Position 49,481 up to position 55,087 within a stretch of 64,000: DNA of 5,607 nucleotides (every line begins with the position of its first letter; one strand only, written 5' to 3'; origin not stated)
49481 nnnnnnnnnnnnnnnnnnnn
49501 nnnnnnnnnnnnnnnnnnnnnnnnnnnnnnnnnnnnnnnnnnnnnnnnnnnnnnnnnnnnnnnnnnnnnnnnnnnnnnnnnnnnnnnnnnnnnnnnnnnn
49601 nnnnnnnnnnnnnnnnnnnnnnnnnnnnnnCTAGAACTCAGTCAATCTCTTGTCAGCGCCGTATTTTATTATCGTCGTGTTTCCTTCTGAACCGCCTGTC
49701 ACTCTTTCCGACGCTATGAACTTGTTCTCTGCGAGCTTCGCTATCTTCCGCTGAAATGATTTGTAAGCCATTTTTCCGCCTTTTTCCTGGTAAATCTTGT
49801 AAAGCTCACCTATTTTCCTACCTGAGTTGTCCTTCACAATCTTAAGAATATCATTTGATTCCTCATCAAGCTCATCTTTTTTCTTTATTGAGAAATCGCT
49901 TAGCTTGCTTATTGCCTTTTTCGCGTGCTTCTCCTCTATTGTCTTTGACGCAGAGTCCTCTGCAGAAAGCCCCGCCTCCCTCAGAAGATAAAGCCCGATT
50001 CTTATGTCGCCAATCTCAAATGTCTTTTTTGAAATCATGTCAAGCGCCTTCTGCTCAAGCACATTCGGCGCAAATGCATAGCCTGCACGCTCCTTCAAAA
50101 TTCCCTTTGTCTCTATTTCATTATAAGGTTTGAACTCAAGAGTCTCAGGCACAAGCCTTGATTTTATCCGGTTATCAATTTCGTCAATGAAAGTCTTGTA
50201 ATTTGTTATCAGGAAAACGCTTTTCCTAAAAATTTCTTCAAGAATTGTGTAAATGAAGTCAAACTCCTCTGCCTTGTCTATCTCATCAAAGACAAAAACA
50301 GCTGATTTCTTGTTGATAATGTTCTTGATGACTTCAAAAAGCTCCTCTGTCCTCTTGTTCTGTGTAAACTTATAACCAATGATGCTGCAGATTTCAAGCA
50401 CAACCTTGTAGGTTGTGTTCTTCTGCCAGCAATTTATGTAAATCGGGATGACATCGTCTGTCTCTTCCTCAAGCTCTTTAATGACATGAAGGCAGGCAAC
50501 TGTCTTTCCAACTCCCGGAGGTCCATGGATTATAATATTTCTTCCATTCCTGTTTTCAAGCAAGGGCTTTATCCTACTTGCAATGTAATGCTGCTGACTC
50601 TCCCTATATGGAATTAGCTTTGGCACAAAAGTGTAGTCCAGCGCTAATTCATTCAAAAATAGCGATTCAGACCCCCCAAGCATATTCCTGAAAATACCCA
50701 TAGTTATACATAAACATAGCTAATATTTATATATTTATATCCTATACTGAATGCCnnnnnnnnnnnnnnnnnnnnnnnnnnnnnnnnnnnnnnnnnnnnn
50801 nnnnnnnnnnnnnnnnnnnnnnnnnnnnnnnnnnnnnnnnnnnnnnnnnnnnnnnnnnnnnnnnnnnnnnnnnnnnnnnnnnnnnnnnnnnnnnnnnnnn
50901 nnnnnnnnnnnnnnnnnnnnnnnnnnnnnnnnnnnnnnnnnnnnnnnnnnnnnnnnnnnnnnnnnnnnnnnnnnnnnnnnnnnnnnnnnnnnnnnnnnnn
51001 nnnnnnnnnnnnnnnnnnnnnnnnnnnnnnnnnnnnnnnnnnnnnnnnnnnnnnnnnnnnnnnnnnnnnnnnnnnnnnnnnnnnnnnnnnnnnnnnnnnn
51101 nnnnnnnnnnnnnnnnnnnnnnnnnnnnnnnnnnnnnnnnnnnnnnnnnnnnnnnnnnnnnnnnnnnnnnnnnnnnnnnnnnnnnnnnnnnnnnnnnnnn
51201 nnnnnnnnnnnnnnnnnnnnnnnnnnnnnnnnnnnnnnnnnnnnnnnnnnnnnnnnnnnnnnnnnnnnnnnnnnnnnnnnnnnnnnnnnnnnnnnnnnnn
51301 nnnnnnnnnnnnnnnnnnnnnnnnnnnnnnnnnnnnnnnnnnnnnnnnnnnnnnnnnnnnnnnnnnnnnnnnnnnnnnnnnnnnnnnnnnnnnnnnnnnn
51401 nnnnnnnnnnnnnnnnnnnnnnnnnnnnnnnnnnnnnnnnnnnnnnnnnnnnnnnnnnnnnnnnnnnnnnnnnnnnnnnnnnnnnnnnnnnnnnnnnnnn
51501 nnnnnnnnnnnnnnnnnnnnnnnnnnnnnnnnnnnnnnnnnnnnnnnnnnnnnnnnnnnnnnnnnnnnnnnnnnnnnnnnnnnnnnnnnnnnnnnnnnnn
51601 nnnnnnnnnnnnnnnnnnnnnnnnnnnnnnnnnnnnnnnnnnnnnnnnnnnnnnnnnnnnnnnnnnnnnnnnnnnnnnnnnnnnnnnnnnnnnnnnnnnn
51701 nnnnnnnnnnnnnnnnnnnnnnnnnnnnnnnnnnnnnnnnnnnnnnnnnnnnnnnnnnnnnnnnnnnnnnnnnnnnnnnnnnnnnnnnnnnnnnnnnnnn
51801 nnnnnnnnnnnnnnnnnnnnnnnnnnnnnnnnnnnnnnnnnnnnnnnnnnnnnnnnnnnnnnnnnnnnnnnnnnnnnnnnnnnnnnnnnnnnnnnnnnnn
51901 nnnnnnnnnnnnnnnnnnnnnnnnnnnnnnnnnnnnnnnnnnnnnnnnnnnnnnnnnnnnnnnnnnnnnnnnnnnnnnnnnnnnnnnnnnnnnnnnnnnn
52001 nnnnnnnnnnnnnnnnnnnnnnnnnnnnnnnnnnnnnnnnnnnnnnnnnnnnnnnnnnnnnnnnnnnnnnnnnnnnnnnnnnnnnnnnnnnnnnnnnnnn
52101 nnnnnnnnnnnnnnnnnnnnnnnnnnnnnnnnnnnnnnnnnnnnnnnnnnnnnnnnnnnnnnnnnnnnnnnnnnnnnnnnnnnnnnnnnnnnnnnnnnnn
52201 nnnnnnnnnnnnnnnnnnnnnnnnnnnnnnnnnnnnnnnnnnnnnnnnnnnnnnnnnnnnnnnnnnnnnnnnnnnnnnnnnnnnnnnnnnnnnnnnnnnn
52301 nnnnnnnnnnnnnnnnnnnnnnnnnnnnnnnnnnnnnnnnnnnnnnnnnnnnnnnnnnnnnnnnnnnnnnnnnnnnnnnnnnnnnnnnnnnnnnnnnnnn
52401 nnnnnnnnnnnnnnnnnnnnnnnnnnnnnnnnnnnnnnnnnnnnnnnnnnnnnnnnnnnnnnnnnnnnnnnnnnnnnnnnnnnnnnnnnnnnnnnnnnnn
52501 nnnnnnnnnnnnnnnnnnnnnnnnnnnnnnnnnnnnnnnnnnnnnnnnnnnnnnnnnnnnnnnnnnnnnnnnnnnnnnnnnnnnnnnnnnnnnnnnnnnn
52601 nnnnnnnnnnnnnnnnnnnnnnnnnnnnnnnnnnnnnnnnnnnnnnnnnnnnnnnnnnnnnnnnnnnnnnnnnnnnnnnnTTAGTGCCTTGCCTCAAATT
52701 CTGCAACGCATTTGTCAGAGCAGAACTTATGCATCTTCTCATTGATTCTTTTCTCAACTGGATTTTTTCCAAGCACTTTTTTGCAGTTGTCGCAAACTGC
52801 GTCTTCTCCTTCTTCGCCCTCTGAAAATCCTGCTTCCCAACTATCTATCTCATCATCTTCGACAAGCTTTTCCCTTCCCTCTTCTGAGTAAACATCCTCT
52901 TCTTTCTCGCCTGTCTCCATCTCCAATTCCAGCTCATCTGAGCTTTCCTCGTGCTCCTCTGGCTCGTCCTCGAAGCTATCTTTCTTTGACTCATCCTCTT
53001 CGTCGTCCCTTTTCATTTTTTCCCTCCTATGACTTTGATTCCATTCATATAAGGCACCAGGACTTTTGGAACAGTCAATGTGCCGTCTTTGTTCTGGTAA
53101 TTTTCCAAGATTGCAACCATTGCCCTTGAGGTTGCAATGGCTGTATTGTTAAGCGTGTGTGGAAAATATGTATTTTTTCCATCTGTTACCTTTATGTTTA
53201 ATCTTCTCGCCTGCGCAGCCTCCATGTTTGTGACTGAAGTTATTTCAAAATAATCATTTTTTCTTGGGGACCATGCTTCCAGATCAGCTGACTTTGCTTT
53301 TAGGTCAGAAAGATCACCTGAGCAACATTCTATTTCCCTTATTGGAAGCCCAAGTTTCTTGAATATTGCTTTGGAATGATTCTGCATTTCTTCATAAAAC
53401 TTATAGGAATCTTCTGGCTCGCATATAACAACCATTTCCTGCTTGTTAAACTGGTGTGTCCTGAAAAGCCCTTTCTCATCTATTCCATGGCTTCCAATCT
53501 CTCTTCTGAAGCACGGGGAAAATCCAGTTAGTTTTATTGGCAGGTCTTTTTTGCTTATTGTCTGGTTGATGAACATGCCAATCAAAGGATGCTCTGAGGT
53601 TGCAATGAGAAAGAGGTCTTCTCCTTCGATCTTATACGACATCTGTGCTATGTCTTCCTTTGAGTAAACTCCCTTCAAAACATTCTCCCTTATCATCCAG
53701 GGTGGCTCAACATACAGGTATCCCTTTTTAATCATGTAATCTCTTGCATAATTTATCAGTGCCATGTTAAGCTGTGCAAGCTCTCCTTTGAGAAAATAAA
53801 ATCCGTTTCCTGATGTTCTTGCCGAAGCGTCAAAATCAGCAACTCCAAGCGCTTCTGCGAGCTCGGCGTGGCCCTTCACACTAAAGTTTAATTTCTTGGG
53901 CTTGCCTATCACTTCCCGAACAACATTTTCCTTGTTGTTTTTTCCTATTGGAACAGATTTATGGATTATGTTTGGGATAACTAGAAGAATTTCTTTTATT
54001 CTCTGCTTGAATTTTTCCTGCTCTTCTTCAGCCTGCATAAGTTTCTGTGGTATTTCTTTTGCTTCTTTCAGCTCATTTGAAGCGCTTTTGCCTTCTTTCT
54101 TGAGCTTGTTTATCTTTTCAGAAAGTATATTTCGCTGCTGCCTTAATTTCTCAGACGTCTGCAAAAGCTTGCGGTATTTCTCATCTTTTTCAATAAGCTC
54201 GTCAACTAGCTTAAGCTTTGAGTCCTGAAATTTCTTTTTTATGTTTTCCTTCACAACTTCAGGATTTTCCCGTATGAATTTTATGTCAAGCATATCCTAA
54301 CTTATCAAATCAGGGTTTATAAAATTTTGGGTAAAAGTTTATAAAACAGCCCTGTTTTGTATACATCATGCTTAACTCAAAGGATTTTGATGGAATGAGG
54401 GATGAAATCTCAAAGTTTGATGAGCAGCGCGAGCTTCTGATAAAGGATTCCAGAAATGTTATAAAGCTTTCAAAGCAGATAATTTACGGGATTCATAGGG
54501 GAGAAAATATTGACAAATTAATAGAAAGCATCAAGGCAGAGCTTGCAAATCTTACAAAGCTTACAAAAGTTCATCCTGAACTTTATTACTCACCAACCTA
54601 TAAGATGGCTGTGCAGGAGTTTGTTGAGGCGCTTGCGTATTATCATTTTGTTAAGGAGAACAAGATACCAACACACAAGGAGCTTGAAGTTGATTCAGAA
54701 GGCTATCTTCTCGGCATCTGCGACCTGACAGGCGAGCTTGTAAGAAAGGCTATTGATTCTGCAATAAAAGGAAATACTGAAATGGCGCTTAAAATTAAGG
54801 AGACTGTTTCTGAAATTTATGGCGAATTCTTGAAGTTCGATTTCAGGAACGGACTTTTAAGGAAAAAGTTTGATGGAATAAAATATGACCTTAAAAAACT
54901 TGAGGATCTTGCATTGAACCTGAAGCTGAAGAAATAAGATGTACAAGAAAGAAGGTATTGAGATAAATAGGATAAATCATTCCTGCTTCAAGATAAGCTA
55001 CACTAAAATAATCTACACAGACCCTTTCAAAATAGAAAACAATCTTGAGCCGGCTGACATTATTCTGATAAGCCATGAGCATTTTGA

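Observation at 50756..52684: Full-length bacterial-type RelA/SpoT homolog in an archaeal genome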

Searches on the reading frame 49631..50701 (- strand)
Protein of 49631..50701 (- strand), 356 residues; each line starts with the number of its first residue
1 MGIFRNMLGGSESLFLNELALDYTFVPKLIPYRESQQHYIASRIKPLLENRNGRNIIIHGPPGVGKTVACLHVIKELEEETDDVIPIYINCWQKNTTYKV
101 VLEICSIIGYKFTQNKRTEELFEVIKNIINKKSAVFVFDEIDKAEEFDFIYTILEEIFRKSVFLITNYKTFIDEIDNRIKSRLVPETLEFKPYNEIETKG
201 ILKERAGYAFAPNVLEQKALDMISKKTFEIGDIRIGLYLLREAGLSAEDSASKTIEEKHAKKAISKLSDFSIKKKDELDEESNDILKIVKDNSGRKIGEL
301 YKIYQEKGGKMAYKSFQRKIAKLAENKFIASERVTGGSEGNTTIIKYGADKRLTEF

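Call 3: search_protein_families(library=pfam, proteins=[window:49631-50701:-])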
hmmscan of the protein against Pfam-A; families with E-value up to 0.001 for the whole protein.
window:49631-50701:- (356 aa): 17 families
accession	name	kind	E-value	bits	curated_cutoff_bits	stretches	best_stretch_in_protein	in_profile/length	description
PF22703.2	Cdc6_lid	-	8.3e-15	54.9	27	1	201-264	3-67/68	Cdc6 AAA+ ATPase-type lid domain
PF13401.12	AAA_22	-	3.8e-13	50.3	27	1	52-147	4-98/130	AAA domain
PF24883.2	NPHP3_N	-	8.8e-09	36.2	24.8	1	50-99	18-66/164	Nephrocystin 3, N-terminal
PF00931.28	NB-ARC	-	2.8e-08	33.8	23.5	1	44-167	9-135/248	NB-ARC domain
PF00004.35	AAA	-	1.6e-07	32.2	21.2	1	56-182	1-122/131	ATPase family associated with various cellular activities (AAA)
PF13191.12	AAA_16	-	7.5e-07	30.2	32.6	1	31-145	3-145/167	AAA ATPase domain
PF05729.18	NACHT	-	3.1e-06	27.6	26.7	1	55-163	2-119/167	NACHT domain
PF13173.12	AAA_14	-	3.8e-06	27.4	27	1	54-148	3-78/129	AAA domain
PF20720.3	nSTAND3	-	2.2e-05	24.7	27.2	1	54-171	18-128/155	Novel STAND NTPase 3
PF02702.23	KdpD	-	5.3e-05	23.2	26.1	1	60-145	11-95/210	Osmosensitive K+ channel His kinase sensor domain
PF01637.24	ATPase_2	-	0.00015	22.1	33.2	1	43-162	10-140/225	ATPase domain predominantly from Archaea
PF00270.35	DEAD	-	0.00019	21.6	26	0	45-83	9-45/167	DEAD/DEAH box helicase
PF07693.20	KAP_NTPase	-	0.00032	20.5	20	0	40-108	5-75/293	KAP family P-loop domain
PF03266.21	NTPase_1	-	0.00037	20.8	23.9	0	55-85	1-31/168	NTPase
PF04851.21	ResIII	-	0.00041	20.7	22.5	0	33-82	5-52/164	Type III restriction enzyme, res subunit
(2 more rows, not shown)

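Call 4: search_protein_families(library=ncbifam, proteins=[window:49631-50701:-])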
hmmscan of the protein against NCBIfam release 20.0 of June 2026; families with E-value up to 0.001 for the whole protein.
window:49631-50701:- (356 aa): 11 families
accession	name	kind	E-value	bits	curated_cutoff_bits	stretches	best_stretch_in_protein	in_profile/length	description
NF001624.0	PRK00411.1-2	subfamily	7.9e-63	212.6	354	1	5-348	4-362/374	ORC1-type DNA replication protein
TIGR02928.1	TIGR02928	subfamily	2.6e-53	181.2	181.3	1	14-346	1-365/366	orc1/cdc6 family replication initiation protein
NF001626.0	PRK00411.1-5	equivalog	2.3e-41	141.9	417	1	6-335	8-351/374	ORC1-type DNA replication protein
NF001625.0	PRK00411.1-3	equivalog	1.7e-37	129.1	501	1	3-321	10-352/415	ORC1-type DNA replication protein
NF001623.0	PRK00411.1-1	equivalog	2.6e-26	92.3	311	1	11-280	14-306/411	ORC1-type DNA replication protein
TIGR03881.1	KaiC_arch_4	hypoth_equivalog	2.8e-05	23.9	247.8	1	53-135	21-97/231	KaiC domain-containing protein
NF010248.0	PRK13695.1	equivalog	5.4e-05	23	156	1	55-92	5-42/180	NTPase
NF038185.1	KdpD_non_kinase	exception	6.9e-05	22.3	550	1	50-143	16-109/373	KdpD-like non-kinase potassium sensor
NF009067.0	PRK12402.1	equivalog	8.6e-05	21.6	317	0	39-94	22-79/340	replication factor C small subunit 2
TIGR02902.1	spore_lonB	equivalog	0.00011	20.9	723.3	0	48-79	81-112/531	ATP-dependent protease LonB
NF001679.0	PRK00440.1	equivalog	0.0002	20.6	303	0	36-80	22-66/322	replication factor C small subunit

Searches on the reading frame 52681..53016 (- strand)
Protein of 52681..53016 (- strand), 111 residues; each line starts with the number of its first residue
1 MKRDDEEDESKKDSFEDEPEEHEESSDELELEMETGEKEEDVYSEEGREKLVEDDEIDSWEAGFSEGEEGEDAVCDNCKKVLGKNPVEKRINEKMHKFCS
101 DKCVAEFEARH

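Call 3: search_protein_families(library=pfam, proteins=[window:52681-53016:-])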
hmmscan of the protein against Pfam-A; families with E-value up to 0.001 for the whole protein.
window:52681-53016:- (111 aa): 2 families
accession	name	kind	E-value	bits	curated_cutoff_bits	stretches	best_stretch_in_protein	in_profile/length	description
PF06467.20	zf-FCS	-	3.1e-06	27.3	22.4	1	75-107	7-39/39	MYM-type Zinc finger with FCS sequence motif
PF24273.1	TRASH_HVO_1752_C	-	0.00047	20.7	27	1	75-110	4-39/47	HVO_1752, C-terminal TRASH domain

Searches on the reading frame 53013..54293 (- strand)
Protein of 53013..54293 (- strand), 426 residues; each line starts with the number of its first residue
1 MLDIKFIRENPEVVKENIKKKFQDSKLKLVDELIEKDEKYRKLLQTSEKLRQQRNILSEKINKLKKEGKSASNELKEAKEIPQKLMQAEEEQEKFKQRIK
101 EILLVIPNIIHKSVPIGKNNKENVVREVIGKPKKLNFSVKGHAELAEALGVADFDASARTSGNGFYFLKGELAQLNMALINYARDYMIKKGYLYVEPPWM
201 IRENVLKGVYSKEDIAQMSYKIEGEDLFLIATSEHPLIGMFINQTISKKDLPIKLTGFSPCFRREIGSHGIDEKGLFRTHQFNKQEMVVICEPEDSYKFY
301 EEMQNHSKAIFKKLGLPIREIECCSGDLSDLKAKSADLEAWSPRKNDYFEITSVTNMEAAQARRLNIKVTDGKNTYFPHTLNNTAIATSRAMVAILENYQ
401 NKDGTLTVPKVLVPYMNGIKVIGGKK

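Call 3: search_protein_families(library=pfam, proteins=[window:53013-54293:-])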
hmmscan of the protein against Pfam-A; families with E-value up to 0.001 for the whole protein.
window:53013-54293:- (426 aa): 2 families
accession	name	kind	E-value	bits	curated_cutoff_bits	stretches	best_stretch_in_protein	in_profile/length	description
PF00587.30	tRNA-synt_2b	-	5.2e-38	131.3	29.3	1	224-399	8-179/179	tRNA synthetase class II core domain (G, H, P, S and T)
PF02403.27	Seryl_tRNA_N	-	2.1e-24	86.3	28.2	1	1-109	1-107/108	Seryl-tRNA synthetase N-terminal domain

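Call 4: search_protein_families(library=ncbifam, proteins=[window:53013-54293:-])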
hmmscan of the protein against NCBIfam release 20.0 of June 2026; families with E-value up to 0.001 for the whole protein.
window:53013-54293:- (426 aa): 6 families
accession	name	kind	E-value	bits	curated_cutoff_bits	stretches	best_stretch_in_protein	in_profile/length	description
TIGR00414.1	serS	equivalog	5.1e-128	427.6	301.65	1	1-416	1-418/418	serine--tRNA ligase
TIGR00418.1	thrS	equivalog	5e-10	38.9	383.65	1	30-322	73-350/565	threonine--tRNA ligase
NF003211.1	PRK04173.1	equivalog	1.6e-06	27.3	312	1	244-403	181-346/454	glycine--tRNA ligase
TIGR00409.1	proS_fam_II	equivalog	3.7e-06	26.1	306.7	1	224-329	101-203/568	proline--tRNA ligase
NF006625.0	PRK09194.1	equivalog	6.8e-06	25.3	558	1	223-363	100-239/559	proline--tRNA ligase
NF008979.1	PRK12325.1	exception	0.00014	20.8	550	0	225-324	102-198/437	proline--tRNA ligase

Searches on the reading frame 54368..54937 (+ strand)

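Call 3: search_protein_families(library=pfam, proteins=[window:54368-54937:+])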
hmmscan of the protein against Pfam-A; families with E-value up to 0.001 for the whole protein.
window:54368-54937:+ (189 aa): 1 family
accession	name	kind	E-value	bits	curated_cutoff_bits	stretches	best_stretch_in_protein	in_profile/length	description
PF01997.21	Translin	-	8.2e-31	108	25.9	1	20-188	2-204/205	Translin family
